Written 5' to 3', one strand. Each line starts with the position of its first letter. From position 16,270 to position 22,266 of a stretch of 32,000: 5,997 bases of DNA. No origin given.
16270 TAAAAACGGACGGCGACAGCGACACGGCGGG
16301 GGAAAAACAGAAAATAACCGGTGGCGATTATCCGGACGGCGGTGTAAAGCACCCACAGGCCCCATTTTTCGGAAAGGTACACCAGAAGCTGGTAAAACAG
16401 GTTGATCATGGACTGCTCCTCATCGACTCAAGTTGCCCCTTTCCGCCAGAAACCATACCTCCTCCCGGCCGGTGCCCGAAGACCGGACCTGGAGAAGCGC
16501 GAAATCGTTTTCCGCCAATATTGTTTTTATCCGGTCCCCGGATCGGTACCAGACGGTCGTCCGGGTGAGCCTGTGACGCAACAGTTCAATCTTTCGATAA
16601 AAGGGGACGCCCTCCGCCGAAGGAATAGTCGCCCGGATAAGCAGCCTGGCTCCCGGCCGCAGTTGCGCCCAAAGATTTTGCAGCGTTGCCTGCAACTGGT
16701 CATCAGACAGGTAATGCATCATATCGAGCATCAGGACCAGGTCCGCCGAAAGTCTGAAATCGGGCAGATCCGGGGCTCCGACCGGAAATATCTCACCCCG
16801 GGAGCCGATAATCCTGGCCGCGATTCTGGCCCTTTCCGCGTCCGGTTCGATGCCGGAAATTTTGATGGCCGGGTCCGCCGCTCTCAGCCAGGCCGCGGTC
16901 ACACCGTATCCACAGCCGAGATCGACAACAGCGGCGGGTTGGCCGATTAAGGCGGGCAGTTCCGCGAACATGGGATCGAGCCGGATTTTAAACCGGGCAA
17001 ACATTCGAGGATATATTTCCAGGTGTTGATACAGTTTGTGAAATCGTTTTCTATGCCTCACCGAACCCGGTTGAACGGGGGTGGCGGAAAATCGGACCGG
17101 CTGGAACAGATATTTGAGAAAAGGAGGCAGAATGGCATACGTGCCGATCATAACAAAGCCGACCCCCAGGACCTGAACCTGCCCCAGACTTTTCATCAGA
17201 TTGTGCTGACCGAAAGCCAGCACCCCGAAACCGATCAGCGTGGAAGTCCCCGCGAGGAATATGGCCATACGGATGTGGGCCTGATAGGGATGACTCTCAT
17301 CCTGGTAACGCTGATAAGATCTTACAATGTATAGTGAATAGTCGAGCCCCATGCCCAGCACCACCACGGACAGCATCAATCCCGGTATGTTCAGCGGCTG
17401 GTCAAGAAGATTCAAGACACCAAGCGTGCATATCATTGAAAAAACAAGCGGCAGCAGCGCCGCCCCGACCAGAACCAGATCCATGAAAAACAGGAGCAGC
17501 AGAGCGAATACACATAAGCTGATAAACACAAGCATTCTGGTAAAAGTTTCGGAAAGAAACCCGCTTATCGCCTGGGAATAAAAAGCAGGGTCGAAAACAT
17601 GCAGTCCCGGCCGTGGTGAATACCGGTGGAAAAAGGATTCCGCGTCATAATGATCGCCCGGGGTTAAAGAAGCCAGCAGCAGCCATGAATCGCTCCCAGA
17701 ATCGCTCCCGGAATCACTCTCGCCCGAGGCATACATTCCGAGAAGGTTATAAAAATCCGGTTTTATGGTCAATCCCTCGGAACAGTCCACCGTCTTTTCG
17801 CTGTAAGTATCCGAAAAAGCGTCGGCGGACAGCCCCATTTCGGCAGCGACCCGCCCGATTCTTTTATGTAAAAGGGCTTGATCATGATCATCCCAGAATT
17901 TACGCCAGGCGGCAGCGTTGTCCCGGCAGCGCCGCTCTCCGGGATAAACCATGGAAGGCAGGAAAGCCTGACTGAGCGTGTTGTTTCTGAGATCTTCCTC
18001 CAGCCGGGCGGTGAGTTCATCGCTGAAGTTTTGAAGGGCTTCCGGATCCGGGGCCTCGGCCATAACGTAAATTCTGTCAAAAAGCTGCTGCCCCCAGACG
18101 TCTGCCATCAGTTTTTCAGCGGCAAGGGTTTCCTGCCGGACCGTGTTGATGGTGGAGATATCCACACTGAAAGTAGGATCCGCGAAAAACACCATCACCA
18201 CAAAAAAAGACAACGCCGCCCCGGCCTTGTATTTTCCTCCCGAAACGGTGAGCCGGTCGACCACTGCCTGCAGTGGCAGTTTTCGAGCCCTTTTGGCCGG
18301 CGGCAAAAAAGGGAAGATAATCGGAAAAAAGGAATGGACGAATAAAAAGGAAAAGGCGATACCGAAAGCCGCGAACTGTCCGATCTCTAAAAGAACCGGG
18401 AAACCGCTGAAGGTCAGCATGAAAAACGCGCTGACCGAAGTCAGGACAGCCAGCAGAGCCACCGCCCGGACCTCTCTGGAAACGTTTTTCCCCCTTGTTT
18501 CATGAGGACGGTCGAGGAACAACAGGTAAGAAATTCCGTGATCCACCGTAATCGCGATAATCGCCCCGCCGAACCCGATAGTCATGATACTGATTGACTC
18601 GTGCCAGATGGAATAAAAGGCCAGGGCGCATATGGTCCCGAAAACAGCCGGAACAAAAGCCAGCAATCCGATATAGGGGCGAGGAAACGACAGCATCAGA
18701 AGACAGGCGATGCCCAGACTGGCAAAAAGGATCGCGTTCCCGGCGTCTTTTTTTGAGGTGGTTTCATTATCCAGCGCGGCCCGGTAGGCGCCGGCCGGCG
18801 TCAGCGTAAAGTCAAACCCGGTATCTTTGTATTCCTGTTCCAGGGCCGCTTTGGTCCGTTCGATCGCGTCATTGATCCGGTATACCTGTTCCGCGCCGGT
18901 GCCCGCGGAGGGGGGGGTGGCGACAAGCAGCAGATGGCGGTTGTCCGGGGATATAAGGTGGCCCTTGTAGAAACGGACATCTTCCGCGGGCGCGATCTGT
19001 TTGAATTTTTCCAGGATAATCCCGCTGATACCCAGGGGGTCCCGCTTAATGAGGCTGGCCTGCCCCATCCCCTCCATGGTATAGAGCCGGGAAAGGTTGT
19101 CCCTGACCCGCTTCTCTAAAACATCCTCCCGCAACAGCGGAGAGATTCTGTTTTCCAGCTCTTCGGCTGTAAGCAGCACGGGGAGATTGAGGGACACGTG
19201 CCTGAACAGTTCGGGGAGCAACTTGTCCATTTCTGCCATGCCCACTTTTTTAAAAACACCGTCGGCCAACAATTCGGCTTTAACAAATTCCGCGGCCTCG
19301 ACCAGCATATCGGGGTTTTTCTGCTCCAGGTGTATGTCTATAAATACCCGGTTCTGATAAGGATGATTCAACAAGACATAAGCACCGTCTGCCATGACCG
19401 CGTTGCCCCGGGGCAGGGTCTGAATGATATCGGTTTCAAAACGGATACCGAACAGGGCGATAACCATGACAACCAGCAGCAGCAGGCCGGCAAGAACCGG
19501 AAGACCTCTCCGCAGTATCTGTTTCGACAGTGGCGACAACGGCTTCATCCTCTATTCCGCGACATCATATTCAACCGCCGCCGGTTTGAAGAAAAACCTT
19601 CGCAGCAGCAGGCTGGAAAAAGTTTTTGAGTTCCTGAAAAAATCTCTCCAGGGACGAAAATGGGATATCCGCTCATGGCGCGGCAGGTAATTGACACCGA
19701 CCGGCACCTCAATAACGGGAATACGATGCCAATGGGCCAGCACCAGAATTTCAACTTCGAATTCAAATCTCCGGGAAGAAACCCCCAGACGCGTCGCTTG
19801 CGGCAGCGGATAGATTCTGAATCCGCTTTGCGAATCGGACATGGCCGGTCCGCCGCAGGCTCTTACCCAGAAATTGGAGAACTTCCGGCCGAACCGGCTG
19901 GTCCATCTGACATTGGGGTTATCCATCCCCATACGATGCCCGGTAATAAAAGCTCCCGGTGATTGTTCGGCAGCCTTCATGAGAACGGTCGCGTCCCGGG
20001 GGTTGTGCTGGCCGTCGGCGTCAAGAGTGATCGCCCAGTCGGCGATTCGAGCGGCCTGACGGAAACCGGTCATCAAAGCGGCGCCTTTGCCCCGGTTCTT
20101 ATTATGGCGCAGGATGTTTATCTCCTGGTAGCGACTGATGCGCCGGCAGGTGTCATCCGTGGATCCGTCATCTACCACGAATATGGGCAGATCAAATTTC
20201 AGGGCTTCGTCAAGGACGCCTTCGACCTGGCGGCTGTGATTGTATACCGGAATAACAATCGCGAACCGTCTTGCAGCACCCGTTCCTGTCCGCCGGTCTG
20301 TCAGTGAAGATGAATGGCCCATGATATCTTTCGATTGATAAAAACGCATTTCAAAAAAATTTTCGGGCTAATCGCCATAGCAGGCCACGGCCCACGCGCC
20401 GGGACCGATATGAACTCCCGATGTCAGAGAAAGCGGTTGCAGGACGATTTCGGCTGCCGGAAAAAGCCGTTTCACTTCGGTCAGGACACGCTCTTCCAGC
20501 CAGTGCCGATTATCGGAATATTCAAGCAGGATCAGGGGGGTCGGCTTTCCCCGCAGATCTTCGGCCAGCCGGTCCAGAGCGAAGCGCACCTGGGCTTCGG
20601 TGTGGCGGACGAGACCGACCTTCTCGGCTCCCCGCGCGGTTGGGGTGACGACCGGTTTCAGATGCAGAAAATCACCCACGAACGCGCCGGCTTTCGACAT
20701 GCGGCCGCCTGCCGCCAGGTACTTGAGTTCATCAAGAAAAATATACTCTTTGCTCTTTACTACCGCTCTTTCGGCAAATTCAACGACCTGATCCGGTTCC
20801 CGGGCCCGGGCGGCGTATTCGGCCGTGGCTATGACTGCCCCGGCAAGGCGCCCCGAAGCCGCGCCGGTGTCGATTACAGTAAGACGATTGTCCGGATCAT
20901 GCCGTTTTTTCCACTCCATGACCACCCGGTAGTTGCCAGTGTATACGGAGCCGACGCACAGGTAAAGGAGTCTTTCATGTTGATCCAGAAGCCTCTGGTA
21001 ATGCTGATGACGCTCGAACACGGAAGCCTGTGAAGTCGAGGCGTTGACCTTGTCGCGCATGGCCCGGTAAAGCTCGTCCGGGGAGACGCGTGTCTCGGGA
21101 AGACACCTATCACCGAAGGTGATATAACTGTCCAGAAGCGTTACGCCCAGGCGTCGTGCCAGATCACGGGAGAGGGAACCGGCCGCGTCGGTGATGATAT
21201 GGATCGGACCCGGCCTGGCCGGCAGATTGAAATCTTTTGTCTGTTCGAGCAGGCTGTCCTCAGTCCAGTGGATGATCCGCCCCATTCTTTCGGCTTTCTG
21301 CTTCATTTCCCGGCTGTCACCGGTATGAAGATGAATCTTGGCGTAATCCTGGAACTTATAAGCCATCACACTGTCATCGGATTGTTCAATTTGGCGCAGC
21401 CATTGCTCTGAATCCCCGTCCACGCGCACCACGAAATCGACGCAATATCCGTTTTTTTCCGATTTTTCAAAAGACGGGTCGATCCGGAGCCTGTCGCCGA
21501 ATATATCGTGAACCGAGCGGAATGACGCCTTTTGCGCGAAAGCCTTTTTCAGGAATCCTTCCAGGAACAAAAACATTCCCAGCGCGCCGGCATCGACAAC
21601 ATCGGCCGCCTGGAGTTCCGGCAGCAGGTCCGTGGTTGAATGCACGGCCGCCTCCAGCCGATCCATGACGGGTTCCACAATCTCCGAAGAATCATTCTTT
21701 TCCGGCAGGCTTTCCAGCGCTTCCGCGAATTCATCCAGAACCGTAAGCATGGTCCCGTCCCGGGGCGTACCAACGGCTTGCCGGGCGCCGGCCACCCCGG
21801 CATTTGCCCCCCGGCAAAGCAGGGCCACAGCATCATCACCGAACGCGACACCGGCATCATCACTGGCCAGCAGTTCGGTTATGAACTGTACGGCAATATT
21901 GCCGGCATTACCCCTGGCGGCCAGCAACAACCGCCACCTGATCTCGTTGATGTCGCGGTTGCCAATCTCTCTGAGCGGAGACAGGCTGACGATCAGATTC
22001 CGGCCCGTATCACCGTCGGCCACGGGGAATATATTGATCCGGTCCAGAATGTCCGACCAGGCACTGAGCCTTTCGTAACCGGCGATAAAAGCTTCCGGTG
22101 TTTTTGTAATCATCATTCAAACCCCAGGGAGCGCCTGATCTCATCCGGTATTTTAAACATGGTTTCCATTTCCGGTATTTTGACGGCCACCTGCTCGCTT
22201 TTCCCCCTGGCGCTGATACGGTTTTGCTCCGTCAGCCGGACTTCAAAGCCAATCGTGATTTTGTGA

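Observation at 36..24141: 24-kb aryl-polyene/flexirubin-like type II lipid-pigment cluster in an apparently anaerobic host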

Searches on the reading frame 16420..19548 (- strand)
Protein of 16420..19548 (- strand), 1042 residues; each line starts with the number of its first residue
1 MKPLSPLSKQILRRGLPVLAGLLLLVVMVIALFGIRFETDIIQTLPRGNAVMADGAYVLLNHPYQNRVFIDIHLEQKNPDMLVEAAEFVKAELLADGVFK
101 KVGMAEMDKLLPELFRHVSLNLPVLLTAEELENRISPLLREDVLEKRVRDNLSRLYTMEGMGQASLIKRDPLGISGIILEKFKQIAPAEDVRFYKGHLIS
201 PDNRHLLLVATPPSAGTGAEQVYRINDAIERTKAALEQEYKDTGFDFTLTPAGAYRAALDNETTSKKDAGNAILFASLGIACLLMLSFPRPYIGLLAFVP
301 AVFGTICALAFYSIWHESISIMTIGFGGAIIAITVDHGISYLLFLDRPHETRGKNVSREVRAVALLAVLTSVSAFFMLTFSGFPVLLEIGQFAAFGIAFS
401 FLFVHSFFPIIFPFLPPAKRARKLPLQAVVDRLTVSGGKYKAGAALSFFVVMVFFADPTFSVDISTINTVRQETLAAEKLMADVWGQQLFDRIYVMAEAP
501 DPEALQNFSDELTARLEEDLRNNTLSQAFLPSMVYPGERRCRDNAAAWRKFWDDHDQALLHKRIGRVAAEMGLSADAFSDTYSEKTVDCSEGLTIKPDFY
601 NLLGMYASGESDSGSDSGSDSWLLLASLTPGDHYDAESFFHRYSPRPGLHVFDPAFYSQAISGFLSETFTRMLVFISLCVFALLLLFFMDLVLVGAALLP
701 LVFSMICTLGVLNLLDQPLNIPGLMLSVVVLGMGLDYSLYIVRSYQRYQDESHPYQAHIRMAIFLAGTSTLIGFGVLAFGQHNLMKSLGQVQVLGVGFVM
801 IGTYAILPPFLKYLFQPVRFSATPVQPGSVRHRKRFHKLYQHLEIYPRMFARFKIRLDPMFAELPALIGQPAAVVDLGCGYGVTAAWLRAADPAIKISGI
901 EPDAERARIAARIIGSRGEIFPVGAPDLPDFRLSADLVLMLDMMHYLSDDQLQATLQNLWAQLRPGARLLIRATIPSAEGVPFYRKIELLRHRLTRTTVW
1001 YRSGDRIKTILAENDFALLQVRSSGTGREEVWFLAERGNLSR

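Call 5: search_protein_families(library=pfam, proteins=[window:16420-19548:-], max_evalue=0.01)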
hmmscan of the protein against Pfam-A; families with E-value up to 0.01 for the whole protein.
window:16420-19548:- (1042 aa): 8 families
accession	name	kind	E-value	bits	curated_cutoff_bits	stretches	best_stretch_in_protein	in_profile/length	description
PF03176.21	MMPL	-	1.1e-17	64.5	20.5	2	194-413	76-300/333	MMPL family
PF13489.12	Methyltransf_23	-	3e-11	43.8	27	1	862-1020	14-163/164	Methyltransferase domain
PF08242.18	Methyltransf_12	-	2.8e-10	41.2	30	1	875-969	1-98/98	Methyltransferase domain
PF13649.12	Methyltransf_25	-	1.5e-09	38.8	27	1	874-966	1-96/97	Methyltransferase domain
PF12349.14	Sterol-sensing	-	2.7e-07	31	22.3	1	696-769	11-84/153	Sterol-sensing domain of SREBP cleavage-activation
PF08241.18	Methyltransf_11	-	4e-06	27.8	21.2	1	875-971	1-95/95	Methyltransferase domain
PF05175.20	MTS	-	0.00056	20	23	1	872-905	33-66/170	Methyltransferase small domain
PF11899.13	DUF3419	-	0.00078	19.2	28.2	1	935-974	296-335/385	Protein of unknown function (DUF3419)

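Call 8: search_protein_families(library=ncbifam, proteins=[window:16420-19548:-], max_evalue=0.01)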
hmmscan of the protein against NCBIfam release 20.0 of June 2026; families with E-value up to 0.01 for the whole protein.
window:16420-19548:- (1042 aa): 9 families
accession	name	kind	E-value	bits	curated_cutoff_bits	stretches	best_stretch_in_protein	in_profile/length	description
TIGR03480.1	HpnN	hypoth_equivalog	7.9e-20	70.4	751.85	2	676-812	720-857/862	hopanoid biosynthesis associated RND transporter like protein HpnN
TIGR00921.1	2A067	subfamily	4.2e-19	68.1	351.9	3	665-753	190-275/733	hydrophobe/amphiphile efflux-3 (HAE3) family transporter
TIGR00833.1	actII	subfamily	3.6e-18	65.3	874.7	2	666-811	172-329/910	MMPL family RND transporter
NF052374.1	HopndTporHpnN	equivalog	7e-06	24.4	1100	1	674-803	719-846/858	hopanoid transporter HpnN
NF043040.1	corrin_prot_MT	hypoth_equivalog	1.8e-05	24.2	180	1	870-973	41-149/216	corrinoid protein-associated methyltransferase CpaM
NF045600.2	BstA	equivalog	6.1e-05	21.1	1400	1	192-442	209-467/903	sterol transporter cytoplasmic membrane protein BstA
NF045667.1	MTase_DVU1556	equivalog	7.5e-05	22.3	155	1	870-971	22-119/213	DVU_1556 family methyltransferase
TIGR04543.1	ketoArg_3Met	equivalog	0.00016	20.9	425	1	867-918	146-197/336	2-ketoarginine methyltransferase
NF004851.0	PRK06202.1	equivalog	0.0002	20.9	243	1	869-962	59-157/237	hypothetical protein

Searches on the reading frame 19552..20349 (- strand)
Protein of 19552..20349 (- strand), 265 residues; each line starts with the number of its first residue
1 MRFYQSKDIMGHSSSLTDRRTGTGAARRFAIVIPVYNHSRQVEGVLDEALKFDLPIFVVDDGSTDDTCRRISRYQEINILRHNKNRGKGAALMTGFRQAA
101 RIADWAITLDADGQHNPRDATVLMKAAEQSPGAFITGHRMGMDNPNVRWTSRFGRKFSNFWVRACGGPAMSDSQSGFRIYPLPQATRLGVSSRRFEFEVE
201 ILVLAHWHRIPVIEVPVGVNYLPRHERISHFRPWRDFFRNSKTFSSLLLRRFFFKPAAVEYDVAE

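Call 5: search_protein_families(library=pfam, proteins=[window:19552-20349:-], max_evalue=0.01)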
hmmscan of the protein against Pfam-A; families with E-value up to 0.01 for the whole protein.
window:19552-20349:- (265 aa): 4 families
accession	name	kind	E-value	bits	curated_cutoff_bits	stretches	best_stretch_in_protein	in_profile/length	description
PF00535.33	Glycos_transf_2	-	3.4e-22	79.6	23.3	1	31-152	2-128/168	Glycosyl transferase family 2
PF13704.12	Glyco_tranf_2_4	-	8.6e-07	29.8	27.5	1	52-112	19-81/98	Glycosyl transferase family 2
PF13641.12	Glyco_tranf_2_3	-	2.2e-05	25.1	27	1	28-154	2-136/230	Glycosyltransferase like family 2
PF10111.15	Glyco_tranf_2_2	-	0.00055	19.9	27.3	1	31-112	2-91/276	Glycosyltransferase like family 2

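Call 8: search_protein_families(library=ncbifam, proteins=[window:19552-20349:-], max_evalue=0.01)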
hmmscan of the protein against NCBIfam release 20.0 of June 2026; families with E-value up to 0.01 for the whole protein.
window:19552-20349:- (265 aa): 16 families
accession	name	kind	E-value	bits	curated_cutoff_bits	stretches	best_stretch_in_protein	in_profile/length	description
NF058614.1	PPMAGASynPpgS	equivalog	4.6e-20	72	370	1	31-221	4-198/226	polyprenyl-phospho-N-acetylgalactosaminyl synthase PpgS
TIGR04182.1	glyco_TIGR04182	equivalog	3.8e-18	65.9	325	1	30-239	3-209/293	S-layer glycoprotein N-glycosyltransferase AglJ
TIGR03937.1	PgaC_IcaA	equivalog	3.6e-12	46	422.3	1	25-137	43-161/407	poly-beta-1,6-N-acetyl-D-glucosamine synthase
NF007986.1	PRK10714.1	equivalog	8e-12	44.8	529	1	27-180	6-164/316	undecaprenyl-phosphate 4-deoxy-4-formamido-L-arabinose transferase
TIGR03965.1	mycofact_glyco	equivalog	7.6e-10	38.2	280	1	26-100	73-154/467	mycofactocin biosynthesis glycosyltransferase MftF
TIGR04283.1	glyco_like_mftF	equivalog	4.3e-09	36.3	182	1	30-165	2-132/221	TIGR04283 family arsenosugar biosynthesis glycosyltransferase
NF047588.1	GlcsyltransPgfSStrep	equivalog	4.6e-07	29.3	500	1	30-129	4-112/308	glycosyltransferase PgfS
NF007482.0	PRK10073.1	equivalog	1.3e-06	27.7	423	1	27-129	6-112/334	glycosyltransferase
NF041865.1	EpsU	equivalog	5.6e-06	25.6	700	1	23-152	35-170/394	exopolysaccharide biosynthesis GT2 family glycosyltransferase EpsU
NF041875.1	EPS_EpsD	equivalog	7e-06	25.7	370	1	30-116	2-93/325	exopolysaccharide biosynthesis glycosyltransferase EpsD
NF045692.1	OglycostaseCruG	equivalog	5.2e-05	22.3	600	1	25-129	39-154/386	2'-O-glycosyltransferase CruG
NF047683.1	TeichurnBiosyTuaG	equivalog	0.0027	17.4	400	1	29-117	8-101/252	teichuronic acid biosynthesis protein TuaG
NF038302.1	EPS_HpsE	equivalog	0.0035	16.3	300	1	29-84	3-68/307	hormogonium polysaccharide biosynthesis glycosyltransferase HpsE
TIGR04242.1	nodulat_NodC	equivalog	0.0042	16.1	550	1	14-124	35-153/395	chitooligosaccharide synthase NodC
TIGR03469.1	HpnB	hypoth_equivalog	0.006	15.7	379.25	1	30-130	47-163/386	hopene-associated glycosyltransferase HpnB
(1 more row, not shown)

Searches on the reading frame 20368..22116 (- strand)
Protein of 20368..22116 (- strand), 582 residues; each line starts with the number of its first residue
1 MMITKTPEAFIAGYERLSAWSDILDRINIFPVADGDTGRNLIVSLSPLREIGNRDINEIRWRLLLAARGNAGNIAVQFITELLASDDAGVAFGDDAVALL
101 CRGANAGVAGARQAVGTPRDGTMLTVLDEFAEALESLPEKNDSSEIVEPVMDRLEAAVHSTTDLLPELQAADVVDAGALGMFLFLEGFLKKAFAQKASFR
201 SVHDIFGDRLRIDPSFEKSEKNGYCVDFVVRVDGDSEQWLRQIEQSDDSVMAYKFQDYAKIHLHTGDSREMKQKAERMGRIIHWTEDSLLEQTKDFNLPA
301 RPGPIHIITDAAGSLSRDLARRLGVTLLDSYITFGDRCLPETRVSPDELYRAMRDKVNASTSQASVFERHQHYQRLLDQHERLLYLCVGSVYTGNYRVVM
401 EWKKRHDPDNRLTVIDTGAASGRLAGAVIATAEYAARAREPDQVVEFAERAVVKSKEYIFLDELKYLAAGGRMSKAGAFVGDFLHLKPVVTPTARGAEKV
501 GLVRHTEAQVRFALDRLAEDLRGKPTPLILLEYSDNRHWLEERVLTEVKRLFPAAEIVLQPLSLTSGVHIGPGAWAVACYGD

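Call 5: search_protein_families(library=pfam, proteins=[window:20368-22116:-], max_evalue=0.01)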
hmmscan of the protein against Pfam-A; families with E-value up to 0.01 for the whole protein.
window:20368-22116:- (582 aa): 3 families
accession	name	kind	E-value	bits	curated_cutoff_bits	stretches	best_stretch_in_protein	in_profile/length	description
PF02645.21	DegV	-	1.3e-40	140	27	1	305-580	2-278/280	Uncharacterised protein, DegV family COG1307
PF02734.22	Dak2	-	7e-17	62.3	27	1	31-189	1-173/174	DAK2 domain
PF21645.3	FakA-like_M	-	7.2e-08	32.6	24.9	1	222-294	2-78/80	Fatty acid kinase subunit A-like, middle domain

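Call 8: search_protein_families(library=ncbifam, proteins=[window:20368-22116:-], max_evalue=0.01)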
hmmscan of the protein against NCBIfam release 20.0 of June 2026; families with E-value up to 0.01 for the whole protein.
window:20368-22116:- (582 aa): 5 families
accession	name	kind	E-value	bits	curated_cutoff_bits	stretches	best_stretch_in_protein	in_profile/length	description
TIGR03599.1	YloV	subfamily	1.2e-46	159.4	396.1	1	9-326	4-336/530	DAK2 domain fusion protein YloV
TIGR00762.1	DegV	domain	1.8e-44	152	99.7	1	305-580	1-276/276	DegV family EDD domain-containing protein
NF038248.1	FakA_VfrB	equivalog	2.6e-27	95.5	975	1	10-294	12-312/549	fatty acid kinase catalytic subunit FakA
NF038249.1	fatty_FakB1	equivalog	4.3e-15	55.6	350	1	305-577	3-277/286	fatty acid kinase binding subunit FakB1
TIGR03405.1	Phn_Fe-ADH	equivalog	0.00071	18.5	423.7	0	107-170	169-228/355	iron-containing alcohol dehydrogenase PsrA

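Call 72: search_solved_structures(query=window:20368-22116:-, max_evalue=0.00001)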
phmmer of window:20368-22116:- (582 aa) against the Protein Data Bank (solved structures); distinct sequences matched with E-value up to 0.00001: 23.
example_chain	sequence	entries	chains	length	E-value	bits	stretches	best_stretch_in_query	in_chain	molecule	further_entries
7w7h_A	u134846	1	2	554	6.3e-21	77.9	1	12-334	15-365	Predicted kinase related to dihydroxyacetone kinase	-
8vip_A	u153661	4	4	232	1.7e-20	76.5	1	9-197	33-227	FATTY ACID KINASE A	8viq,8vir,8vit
7rm7_A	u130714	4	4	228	2.5e-20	75.9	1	9-196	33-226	Fatty Acid Kinase A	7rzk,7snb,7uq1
2dt8_A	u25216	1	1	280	1.6e-15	60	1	305-580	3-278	DegV family protein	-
1pzx_A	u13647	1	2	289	2.4e-15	59.5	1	304-576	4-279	Hypothetical protein APC36103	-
7ed6_A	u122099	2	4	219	1.6e-14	56.8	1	9-188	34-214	Probable kinase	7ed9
3pl5_A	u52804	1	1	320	2.6e-13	52.8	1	307-581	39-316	Putative uncharacterized protein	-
5woo_A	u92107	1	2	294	1.1e-11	47.4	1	305-490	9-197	EDD domain protein, DegV family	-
5uto_A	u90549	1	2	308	1.1e-11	47.4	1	305-490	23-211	EDD domain protein, DegV family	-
6alw_A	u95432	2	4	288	1.3e-11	47.2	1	305-490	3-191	EDD domain protein, DegV family | Fatty acid Kinase (Fak) B1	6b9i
6nyu_A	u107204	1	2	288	1.3e-11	47.2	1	305-490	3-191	DegV domain-containing protein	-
6nm1_A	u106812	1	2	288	2.4e-11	46.3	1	305-490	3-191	Fatty acid Kinase (Fak) B1 protein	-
6mh9_A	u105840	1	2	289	4.5e-11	45.4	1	305-490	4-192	Fatty Acid Kinase (Fak) B1 protein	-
7scl_A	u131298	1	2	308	7.4e-11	44.7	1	305-490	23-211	Fatty Acid Kinase B1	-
1mgp_A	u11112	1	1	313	7.4e-11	44.7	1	306-574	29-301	Hypothetical protein TM841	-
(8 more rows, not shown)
